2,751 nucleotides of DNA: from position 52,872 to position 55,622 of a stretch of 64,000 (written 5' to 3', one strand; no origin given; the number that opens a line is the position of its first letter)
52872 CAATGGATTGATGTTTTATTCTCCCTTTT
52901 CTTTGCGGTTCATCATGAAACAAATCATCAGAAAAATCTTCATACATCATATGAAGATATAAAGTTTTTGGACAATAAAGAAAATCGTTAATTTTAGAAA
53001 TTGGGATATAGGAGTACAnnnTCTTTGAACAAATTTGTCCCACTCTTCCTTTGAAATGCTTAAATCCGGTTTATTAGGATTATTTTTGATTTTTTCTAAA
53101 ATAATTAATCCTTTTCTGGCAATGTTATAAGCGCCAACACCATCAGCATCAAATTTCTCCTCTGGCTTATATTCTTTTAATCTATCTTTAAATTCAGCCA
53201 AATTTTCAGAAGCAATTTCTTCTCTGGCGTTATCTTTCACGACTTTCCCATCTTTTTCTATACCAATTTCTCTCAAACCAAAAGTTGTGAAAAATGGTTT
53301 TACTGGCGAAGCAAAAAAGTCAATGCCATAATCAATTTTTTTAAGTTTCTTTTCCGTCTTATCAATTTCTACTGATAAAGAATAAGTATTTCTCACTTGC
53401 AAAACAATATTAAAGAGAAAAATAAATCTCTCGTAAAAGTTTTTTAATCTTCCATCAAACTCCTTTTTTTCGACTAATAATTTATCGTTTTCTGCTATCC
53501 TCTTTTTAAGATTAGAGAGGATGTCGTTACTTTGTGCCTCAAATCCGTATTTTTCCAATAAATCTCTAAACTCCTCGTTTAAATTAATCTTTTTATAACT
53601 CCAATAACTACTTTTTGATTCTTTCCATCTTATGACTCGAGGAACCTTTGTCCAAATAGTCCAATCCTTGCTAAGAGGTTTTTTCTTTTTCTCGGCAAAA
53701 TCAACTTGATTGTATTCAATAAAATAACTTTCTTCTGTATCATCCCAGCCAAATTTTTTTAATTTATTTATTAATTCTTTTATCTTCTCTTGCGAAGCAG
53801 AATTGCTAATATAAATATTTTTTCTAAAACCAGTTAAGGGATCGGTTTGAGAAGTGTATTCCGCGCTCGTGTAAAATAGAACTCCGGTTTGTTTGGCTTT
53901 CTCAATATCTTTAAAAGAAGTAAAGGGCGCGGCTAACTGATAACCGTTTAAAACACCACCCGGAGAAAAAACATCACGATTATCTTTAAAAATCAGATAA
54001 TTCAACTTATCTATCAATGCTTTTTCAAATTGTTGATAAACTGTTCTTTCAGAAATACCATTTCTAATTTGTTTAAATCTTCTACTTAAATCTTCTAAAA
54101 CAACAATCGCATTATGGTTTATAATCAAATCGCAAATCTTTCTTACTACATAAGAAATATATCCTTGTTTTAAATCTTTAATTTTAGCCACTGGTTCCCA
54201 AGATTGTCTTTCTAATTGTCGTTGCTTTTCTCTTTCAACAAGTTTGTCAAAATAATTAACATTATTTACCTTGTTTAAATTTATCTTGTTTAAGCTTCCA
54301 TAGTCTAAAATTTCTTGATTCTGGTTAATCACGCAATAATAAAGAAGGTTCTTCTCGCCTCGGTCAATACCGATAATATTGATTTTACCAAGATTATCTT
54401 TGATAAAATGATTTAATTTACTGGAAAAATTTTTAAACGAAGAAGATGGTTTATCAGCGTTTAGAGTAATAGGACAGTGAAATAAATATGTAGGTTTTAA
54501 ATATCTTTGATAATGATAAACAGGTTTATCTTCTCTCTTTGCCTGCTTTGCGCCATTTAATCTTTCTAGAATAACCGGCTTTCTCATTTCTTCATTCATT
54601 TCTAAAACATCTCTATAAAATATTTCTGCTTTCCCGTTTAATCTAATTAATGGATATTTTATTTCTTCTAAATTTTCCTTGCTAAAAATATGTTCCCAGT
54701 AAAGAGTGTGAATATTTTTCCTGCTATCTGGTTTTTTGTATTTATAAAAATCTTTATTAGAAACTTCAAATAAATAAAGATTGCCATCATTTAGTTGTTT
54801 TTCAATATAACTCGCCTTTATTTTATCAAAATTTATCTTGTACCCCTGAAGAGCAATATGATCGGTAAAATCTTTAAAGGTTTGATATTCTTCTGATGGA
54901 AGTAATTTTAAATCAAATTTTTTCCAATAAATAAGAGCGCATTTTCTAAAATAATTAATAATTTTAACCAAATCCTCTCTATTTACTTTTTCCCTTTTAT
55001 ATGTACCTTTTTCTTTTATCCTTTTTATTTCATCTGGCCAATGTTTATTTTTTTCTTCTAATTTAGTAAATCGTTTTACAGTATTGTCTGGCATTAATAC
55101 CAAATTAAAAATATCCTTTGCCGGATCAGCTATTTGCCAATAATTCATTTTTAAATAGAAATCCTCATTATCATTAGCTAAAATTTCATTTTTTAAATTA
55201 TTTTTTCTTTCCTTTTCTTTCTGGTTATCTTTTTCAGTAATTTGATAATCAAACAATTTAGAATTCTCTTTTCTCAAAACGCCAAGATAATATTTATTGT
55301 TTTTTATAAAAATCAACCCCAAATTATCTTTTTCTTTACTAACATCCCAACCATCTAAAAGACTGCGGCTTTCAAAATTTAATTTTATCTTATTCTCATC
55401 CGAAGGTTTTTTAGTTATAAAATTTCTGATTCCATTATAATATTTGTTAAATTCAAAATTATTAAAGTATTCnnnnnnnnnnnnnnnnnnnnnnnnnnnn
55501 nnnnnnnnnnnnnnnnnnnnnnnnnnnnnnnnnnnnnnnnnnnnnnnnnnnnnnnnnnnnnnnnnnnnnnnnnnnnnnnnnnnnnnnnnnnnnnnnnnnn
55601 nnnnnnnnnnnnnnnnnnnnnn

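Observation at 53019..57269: Cas12a ortholog is unusually long (1416 aa vs ~1200-1310 aa for characterised orthologs)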

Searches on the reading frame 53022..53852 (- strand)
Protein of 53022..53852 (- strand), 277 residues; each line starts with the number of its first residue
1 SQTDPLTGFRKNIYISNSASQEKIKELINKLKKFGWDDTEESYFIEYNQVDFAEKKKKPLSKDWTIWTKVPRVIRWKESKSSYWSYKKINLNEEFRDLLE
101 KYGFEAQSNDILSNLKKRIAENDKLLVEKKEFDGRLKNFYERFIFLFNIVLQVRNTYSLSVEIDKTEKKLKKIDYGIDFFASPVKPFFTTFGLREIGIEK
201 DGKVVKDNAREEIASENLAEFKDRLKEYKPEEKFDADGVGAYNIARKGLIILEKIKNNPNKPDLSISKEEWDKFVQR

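Call 91: search_solved_structures(query=window:53022-53852:-, max_evalue=0.001, show_alignments=5)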
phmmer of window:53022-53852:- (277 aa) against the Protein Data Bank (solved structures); distinct sequences matched with E-value up to 0.001: 1.
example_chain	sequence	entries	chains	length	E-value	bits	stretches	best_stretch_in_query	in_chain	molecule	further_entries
8qwd_A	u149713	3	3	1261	1.8e-11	47.1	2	1-119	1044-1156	ReChb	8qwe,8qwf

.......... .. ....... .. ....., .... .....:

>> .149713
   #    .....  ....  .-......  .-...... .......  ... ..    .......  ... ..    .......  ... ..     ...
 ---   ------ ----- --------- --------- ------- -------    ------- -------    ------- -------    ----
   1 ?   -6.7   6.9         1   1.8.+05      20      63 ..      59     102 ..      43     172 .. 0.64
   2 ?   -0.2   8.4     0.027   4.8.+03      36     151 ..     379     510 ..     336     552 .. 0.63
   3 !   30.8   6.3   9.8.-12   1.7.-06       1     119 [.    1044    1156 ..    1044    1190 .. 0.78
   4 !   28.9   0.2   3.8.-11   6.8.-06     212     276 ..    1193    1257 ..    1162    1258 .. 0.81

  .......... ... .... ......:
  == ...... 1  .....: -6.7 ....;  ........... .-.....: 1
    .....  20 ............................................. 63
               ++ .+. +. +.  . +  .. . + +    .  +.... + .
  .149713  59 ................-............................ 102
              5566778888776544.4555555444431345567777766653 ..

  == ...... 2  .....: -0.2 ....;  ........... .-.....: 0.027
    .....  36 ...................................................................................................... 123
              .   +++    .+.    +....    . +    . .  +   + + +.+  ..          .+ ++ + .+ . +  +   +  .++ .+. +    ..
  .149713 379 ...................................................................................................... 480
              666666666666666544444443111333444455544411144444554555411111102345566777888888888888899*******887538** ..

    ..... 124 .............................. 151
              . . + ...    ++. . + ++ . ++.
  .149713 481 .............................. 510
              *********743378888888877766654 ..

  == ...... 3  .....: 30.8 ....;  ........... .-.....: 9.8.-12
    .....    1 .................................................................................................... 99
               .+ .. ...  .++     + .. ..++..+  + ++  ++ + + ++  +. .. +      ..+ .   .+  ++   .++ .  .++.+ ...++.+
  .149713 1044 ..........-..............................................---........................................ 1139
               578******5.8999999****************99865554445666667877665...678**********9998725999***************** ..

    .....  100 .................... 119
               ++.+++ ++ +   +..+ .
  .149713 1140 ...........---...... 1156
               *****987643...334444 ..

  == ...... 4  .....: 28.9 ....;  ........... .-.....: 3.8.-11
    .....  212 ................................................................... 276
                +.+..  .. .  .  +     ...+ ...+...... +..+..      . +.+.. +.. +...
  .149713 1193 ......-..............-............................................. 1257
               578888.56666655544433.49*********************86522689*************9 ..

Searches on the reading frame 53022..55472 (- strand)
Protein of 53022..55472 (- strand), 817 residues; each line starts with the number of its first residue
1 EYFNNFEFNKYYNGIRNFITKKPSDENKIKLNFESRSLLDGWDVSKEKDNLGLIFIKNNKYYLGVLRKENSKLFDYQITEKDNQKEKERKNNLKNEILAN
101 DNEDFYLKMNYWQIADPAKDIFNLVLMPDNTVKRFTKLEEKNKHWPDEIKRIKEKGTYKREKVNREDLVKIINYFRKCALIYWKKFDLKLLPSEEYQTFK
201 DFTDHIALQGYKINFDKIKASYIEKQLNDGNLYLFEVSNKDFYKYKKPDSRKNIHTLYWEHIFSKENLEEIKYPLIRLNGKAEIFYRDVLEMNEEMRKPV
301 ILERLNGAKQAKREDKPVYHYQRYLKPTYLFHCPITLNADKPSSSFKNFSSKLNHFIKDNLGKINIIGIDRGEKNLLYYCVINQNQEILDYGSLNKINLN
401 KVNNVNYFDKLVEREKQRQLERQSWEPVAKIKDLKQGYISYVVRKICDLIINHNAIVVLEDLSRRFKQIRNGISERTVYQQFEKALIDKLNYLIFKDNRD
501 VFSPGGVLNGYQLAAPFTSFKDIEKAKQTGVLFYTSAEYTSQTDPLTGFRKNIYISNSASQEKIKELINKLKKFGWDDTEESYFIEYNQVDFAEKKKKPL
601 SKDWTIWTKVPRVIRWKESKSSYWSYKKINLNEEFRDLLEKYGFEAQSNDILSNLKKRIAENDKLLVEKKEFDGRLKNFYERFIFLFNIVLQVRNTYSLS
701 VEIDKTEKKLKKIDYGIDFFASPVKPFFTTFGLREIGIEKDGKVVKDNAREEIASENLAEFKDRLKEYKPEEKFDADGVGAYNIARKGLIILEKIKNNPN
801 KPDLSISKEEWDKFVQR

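Call 32: predict_structure(alignment_id=A2)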
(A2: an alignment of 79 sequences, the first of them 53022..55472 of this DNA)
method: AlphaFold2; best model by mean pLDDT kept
length: 817 residues; sequences in the alignment: 79
mean_pLDDT: 88.1   pTM: 0.84
mean pLDDT of the five models: 88.1, 86.6, 85.4, 85.1, 83.9
residues with pLDDT >= 90: 514; 70-90: 238; 50-70: 41; < 50: 24
segments of 3 or more residues with pLDDT < 50: 1-6, 13-24, 469-473
pLDDT, mean of each block of 10 residues (from residue 1): 46 46 59 88 93 94 95 92 95 96 96 93 96 95 95 90 90 98 94 94 92 95 97 90 62 83 87 86 88 73 72 76 82 87 79 96 97 90 97 84 77 83 75 89 95 96 61 66 94 84 84 87 91 92 95 93 97 98 97 82 96 88 86 98 97 98 97 95 97 92 82 90 97 89 75 94 91 91 98 97 94 93
secondary structure, 60 per line:
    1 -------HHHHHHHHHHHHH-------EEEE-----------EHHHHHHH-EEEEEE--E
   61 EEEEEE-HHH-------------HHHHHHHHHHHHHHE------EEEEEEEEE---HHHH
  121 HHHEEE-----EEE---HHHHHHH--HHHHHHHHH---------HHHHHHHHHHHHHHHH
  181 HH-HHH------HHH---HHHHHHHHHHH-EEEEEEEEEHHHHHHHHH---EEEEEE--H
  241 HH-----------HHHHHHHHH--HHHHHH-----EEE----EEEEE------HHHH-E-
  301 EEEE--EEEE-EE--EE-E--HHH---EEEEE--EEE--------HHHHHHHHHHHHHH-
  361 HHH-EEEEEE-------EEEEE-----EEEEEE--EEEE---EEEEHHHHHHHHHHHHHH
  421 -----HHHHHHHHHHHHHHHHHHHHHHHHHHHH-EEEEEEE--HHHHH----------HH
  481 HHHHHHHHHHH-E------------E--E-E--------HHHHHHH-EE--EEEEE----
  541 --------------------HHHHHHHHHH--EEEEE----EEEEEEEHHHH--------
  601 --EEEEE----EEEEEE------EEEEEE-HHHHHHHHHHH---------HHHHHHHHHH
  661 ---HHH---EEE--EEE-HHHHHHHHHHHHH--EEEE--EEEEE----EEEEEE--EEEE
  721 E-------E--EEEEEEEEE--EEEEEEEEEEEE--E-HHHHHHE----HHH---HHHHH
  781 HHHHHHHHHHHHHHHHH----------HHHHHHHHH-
elements in order (helices of 4 or more, strands of 3 or more residues): H8-20 E28-31 H44-50 E52-57 E60-66 H84-97 E105-113 H117-123 E124-126 E132-134 H138-144 H147-155 H165-182 H199-209 E211-219 H220-228 E232-237 H254-262 H265-270 E276-278 E283-287 H294-297 E301-304 E307-310 E328-332 E335-337 H346-359 E365-370 E378-382 E388-393 E396-399 E403-406 H407-420 H426-453 E455-461 H464-468 H479-491 H520-526 E532-536 H561-570 E573-577 E582-588 H589-592 E603-607 E612-617 E624-629 H631-641 H651-660 E670-672 E675-677 H679-691 E694-697 E700-704 E709-714 E717-721 E732-740 E743-754 H759-764 H776-797 H808-816

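Call 35: fold_search(model_id=the predicted structure, library=pdb)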
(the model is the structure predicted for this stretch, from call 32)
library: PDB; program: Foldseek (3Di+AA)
matches with E <= 10: 322; with E <= 0.001: 82
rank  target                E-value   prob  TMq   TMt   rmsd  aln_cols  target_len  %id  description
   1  8qwf_A                4.4e-54  1.00  0.72  0.51   7.5       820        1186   34  ReChb - crRNA - target dsDNA complex in the presence of collateral dsDNA (released 2024-10-02)
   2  8qwe_A                7.7e-53  1.00  0.72  0.51   7.1       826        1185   33  Ternary complex of ReChb - crRNA - target dsDNA (released 2024-10-02)
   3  5ng6_G                2.6e-51  1.00  0.68  0.46   7.4       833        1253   30  Crystal structure of FnCas12a bound to a crRNA (released 2017-06-14)
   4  5ng6_A                2.6e-51  1.00  0.69  0.46   7.5       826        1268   30  Crystal structure of FnCas12a bound to a crRNA (released 2017-06-14)
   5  6i1l_D                3.3e-51  1.00  0.68  0.46   7.6       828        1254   30  Crystal structure of FnCas12a in complex with a crRNA guide and ssDNA target (released 2019-01-23)
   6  6i1l_A                4.7e-51  1.00  0.73  0.48   7.0       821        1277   30  Crystal structure of FnCas12a in complex with a crRNA guide and ssDNA target (released 2019-01-23)
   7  5nfv_A                5.2e-51  1.00  0.68  0.46   7.5       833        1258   30  Crystal structure of catalytically inactive FnCas12 mutant bound to an R-loop structure containing a pre-crRNA mimic a (released 2017-06-14)
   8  8y0b_A                1.3e-50  1.00  0.73  0.48   7.0       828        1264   30  Crystal structure of FnCas12a in complex with pre-crRNA and 12nt target DNA (released 2025-01-01)
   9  5ng6_E                3.0e-50  1.00  0.67  0.45   7.6       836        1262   29  Crystal structure of FnCas12a bound to a crRNA (released 2017-06-14)
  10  5xuu_A                2.7e-49  1.00  0.72  0.50   7.1       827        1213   27  Crystal structure of Lachnospiraceae bacterium ND2006 Cpf1 in complex with crRNA and target DNA (TCCA PAM) (released 2017-08-09)
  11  5xus_A                5.5e-49  1.00  0.71  0.49   7.4       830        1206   28  Crystal structure of Lachnospiraceae bacterium ND2006 Cpf1 in complex with crRNA and target DNA (TTTA PAM) (released 2017-08-09)
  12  5xut_A                1.1e-48  1.00  0.72  0.50   7.2       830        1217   27  Crystal structure of Lachnospiraceae bacterium ND2006 Cpf1 in complex with crRNA and target DNA (TCTA PAM) (released 2017-08-09)
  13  6i1k_A                1.2e-48  1.00  0.68  0.45   7.7       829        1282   30  Crystal structure of catalytically inactive FnCas12a in complex with a crRNA guide and a dsDNA target (released 2019-01-23)
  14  8y08_A                2.5e-48  1.00  0.74  0.50   7.2       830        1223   27  Crystal structure of LbCas12a in complex with crRNA and 14nt target DNA (released 2025-01-01)
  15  5xuz_E                2.5e-48  1.00  0.70  0.48   7.5       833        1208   28  Crystal structure of Lachnospiraceae bacterium ND2006 Cpf1 in complex with crRNA and target DNA (CCCA PAM) (released 2017-08-09)
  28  9mkx_A                2.7e-45  1.00  0.69  0.46   7.7       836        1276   30  FnoCas12a bridge helix variant state 4b (released 2026-02-11)
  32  6gtg_A                6.6e-45  1.00  0.73  0.47   7.3       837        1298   30  Transition state structure of Cpf1(Cas12a) I4 conformation (released 2018-12-19)
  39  6gte_A                2.7e-44  1.00  0.69  0.46   7.5       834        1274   30  Transient state structure of CRISPR-Cpf1 (Cas12a) I3 conformation (released 2018-12-19)
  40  5b43_A                3.5e-44  1.00  0.69  0.45   8.5       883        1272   28  Crystal structure of Acidaminococcus sp. Cpf1 in complex with crRNA and target DNA (released 2016-05-04)
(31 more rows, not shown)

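Call 51: find_related_loci(query=A2, collection=genome_contigs, flank=6000)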
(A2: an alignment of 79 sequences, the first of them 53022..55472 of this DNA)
Query A2 (817 aa) in genome_contigs; peptide patterns used: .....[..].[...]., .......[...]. (x = any residue, [..] = any of these).
599 stretches matched a pattern (row limit reached: there are more); 426 encode a relative of the query (tblastn E <= 1e-3); the best 80 are kept; 80 distinct loci.
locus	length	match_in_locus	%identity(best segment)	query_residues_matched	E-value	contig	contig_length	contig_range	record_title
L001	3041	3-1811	100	215-817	0e+0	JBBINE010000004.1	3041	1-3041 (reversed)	MAG: bacterium isolate TCF170221_bin_249 NODE_8928_length_3041_cov_2.163764, whole genome shotgun sequence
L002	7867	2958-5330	49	1-817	0e+0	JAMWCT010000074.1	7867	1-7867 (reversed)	MAG: Candidatus Omnitrophota bacterium isolate QZM4_2.bins.51.Tibet NODE_38078_length_7867_cov_2.233850, whole genome sh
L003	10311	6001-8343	50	1-817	0e+0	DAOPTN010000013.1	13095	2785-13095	MAG TPA_asm: Candidatus Pacearchaeota archaeon isolate AMR_MDS_1443 NODE_4006_length_13095_cov_87.293558, whole genome s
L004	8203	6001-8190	47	2-801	0e+0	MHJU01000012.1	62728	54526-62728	MAG: Candidatus Jacksonbacteria bacterium RIFCSPLOWO2_02_FULL_44_20 rifcsplowo2_02_scaffold_1825, whole genome shotgun s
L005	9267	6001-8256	43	2-816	4e-177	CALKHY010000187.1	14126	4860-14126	MAG TPA_asm: uncultured Candidatus Saccharibacteria bacterium isolate SRR4028141_bin.49_CONCOCT_v1.1_MAG genome assembly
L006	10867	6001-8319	43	2-817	1e-173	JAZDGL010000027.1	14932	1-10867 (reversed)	MAG: bacterium isolate MEGAHIT-group-0.262 k141_8726048, whole genome shotgun sequence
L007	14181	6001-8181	40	8-817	1e-165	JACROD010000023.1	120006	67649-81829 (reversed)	MAG: Candidatus Kaiserbacteria bacterium isolate NC_groundwater_1952_Pr3_S-0.2um_53_6 scaffold_702703, whole genome shot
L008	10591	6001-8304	42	2-816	5e-165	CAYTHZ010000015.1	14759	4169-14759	MAG TPA_asm: uncultured Candidatus Saccharibacteria bacterium isolate SRP257756_co1_238 genome assembly, contig: NODE_35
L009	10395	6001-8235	41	10-817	5e-163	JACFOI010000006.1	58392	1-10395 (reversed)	MAG: Patescibacteria group bacterium isolate BROCD046 NODE_530_length_58392_cov_8.006222, whole genome shotgun sequence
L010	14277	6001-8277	39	1-817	2e-160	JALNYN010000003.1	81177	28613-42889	MAG: Candidatus Paceibacterota bacterium isolate SO_2017_GW1 bin 180 NODE_1828_length_81177_cov_3.922060_OW334_2017, who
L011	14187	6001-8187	39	3-817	2e-152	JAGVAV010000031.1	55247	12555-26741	MAG: Candidatus Woesebacteria bacterium isolate DeMMO6_50 c_000000079083, whole genome shotgun sequence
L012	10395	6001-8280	39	10-817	6e-151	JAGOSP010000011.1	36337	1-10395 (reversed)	MAG: Candidatus Moraniibacteriota bacterium isolate Gw_Eff_bin_331 Gw_Eff_2045_length_36337_cov_22.109279, whole genome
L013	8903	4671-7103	40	10-817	5e-149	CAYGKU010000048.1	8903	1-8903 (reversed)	MAG TPA_asm: uncultured Candidatus Saccharibacteria bacterium isolate ERP116193_co2_378 genome assembly, contig: NODE_18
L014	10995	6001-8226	37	10-817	5e-149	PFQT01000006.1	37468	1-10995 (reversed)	MAG: Candidatus Yonathbacteria bacterium CG_4_8_14_3_um_filter_46_25 CG_4_8_14_3_um_filter_scaffold_473_c, whole genome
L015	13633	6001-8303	47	2-817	2e-143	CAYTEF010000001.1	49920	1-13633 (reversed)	MAG TPA_asm: uncultured Candidatus Saccharibacteria bacterium isolate SRP178908_co2_71 genome assembly, contig: NODE_144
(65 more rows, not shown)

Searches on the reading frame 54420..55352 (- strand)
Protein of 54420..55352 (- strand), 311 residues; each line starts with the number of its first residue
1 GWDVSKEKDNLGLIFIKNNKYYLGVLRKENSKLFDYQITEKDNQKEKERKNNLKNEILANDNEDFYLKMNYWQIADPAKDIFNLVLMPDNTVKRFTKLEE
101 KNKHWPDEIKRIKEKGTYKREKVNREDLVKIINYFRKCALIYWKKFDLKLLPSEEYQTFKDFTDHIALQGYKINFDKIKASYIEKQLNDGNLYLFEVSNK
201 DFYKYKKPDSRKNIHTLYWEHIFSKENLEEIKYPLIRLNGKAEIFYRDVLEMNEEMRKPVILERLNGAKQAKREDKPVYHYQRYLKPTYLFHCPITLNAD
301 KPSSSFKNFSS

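Call 92: search_protein_families(library=pfam, proteins=[window:54420-55352:-], max_evalue=1)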
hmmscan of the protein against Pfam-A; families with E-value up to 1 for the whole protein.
window:54420-55352:- (311 aa): 2 families
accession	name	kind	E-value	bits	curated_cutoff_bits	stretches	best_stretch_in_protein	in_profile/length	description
PF22222.1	Cpf1_PI-like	-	3.6e-09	37.6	27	1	91-171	7-91/91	CRISPR-associated endonuclease Cpf1 PI domain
PF11856.13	DUF3376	-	0.1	12.3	25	1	250-301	11-60/514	Protein of unknown function (DUF3376)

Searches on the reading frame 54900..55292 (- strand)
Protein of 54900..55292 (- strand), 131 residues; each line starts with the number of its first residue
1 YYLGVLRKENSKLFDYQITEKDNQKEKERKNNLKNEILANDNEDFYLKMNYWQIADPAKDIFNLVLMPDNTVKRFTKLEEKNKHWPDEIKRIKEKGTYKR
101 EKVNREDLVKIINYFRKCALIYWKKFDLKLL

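Call 75: search_protein_representatives(protein=window:54900-55292:-)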
Query: 131 residues. Proteins with E-value up to 0.001 (for the whole library): 20; up to 1e-10: 6; up to 1e-30: 0. The best 20 are listed.
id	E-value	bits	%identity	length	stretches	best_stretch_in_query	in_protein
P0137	4.5e-19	85.1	46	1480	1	1-130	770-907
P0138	1.7e-18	83.2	49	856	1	44-127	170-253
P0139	7.6e-15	71.4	49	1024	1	46-129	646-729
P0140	6.9e-14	68.3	52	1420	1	36-129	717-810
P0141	1.8e-12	63.7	49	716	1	39-127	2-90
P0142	3.9e-12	62.7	36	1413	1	1-130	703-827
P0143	8.4e-08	48.7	43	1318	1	36-126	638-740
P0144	1.2e-06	44.9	43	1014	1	1-128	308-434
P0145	4.7e-06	43.0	43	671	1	1-129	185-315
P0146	1.1e-05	41.8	40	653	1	41-125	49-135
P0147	3.5e-05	40.2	42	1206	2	75-122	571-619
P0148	4.0e-05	40.0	35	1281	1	39-128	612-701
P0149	5.0e-05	39.7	38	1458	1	28-129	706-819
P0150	2.8e-04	37.3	37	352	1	21-125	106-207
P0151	4.6e-04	36.6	33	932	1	41-128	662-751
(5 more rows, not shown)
